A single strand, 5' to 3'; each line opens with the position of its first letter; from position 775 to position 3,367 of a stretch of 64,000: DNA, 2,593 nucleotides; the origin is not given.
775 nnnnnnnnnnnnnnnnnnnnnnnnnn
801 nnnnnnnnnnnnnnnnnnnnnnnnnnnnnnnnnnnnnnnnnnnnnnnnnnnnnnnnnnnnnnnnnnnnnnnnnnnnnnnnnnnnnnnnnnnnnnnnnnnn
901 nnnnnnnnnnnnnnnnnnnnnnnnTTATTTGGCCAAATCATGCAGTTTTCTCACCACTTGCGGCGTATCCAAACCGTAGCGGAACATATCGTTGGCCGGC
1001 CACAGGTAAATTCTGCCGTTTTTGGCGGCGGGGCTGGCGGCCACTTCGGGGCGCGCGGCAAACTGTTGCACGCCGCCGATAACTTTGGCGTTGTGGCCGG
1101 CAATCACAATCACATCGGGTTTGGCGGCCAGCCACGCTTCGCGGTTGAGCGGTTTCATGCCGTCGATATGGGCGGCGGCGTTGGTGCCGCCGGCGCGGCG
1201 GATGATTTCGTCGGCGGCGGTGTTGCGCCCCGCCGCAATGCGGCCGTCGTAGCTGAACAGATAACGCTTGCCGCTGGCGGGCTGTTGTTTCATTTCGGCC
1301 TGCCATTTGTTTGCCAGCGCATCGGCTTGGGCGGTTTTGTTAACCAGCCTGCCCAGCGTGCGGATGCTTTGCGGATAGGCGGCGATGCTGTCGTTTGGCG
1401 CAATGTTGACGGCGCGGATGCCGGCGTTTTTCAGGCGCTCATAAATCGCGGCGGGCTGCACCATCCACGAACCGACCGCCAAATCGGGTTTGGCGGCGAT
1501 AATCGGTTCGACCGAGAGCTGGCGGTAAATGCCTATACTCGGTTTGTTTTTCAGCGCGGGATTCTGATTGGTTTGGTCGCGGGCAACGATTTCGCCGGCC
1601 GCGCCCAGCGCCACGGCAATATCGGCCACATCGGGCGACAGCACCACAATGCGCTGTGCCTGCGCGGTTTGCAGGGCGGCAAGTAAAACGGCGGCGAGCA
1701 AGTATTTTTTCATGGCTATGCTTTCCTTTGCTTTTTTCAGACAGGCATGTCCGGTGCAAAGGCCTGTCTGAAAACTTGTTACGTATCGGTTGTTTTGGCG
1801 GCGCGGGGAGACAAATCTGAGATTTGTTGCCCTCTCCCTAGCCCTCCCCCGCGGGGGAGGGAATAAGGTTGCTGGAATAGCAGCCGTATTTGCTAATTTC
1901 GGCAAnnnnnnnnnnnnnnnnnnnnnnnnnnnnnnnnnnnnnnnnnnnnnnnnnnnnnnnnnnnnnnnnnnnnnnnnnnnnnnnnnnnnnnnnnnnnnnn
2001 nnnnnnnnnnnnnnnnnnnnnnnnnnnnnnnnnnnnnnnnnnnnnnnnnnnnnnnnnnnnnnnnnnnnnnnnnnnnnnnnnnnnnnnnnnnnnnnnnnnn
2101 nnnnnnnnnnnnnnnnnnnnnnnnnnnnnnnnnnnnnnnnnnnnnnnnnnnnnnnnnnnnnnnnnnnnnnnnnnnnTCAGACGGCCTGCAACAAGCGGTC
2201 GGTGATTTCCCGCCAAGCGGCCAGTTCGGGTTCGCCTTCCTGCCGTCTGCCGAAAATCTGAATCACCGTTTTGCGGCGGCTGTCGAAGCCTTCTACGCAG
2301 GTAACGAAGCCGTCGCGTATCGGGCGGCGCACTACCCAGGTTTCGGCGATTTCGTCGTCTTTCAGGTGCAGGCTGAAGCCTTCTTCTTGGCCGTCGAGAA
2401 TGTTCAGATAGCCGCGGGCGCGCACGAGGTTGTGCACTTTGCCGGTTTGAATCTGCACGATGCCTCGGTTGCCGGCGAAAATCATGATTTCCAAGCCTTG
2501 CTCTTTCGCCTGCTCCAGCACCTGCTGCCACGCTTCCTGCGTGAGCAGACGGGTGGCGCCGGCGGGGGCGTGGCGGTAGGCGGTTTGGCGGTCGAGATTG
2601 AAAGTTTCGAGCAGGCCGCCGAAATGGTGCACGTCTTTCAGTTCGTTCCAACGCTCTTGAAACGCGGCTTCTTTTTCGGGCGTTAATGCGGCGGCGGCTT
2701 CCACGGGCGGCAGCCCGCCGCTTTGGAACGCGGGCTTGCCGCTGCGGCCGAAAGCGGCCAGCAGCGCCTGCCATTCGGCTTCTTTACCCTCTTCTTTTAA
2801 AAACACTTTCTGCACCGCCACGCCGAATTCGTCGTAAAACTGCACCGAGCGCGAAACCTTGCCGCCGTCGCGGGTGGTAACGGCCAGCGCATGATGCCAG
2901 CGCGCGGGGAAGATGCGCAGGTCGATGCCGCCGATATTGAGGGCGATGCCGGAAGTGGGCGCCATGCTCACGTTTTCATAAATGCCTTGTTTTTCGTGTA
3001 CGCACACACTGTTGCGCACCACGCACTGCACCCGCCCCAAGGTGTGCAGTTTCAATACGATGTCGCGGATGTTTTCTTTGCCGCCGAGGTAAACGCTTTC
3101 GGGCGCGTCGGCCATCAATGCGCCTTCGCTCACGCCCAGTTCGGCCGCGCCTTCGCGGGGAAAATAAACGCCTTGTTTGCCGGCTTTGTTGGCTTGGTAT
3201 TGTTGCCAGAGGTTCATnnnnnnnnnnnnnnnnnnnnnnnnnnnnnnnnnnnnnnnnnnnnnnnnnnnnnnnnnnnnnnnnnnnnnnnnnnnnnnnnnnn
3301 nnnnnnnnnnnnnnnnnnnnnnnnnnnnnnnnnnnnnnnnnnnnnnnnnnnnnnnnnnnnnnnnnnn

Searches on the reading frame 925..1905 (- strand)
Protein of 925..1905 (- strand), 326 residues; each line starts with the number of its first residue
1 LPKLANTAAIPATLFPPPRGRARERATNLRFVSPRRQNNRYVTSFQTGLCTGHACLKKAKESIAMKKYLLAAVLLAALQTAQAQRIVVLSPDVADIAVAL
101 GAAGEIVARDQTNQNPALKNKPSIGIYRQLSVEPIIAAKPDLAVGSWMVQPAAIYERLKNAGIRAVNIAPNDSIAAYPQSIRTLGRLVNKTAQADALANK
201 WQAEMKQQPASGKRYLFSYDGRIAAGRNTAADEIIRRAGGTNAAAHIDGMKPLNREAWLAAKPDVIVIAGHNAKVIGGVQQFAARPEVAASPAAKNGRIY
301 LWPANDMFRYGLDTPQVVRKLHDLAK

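Call 49: search_protein_families(library=pfam, proteins=[window:925-1905:-], max_evalue=0.00001)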
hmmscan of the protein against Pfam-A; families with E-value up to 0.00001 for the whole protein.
window:925-1905:- (326 aa): 1 family
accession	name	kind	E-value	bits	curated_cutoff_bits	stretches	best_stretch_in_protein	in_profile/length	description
PF01497.23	Peripla_BP_2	-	1e-34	120.4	27.5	1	86-304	1-233/235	Periplasmic binding protein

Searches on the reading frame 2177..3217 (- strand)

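Call 13: search_protein_families(library=pfam, proteins=[window:2177-3217:-])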
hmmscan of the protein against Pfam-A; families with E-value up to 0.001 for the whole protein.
window:2177-3217:- (346 aa): 2 families
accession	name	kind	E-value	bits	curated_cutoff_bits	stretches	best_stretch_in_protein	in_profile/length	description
PF05171.18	HemS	-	3.6e-58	195.5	24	2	208-342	2-128/128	Haemin-degrading HemS.ChuX domain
PF06228.19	ChuX_HutX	-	1.2e-50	171.3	25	2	24-152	1-134/134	Haem utilisation ChuX/HutX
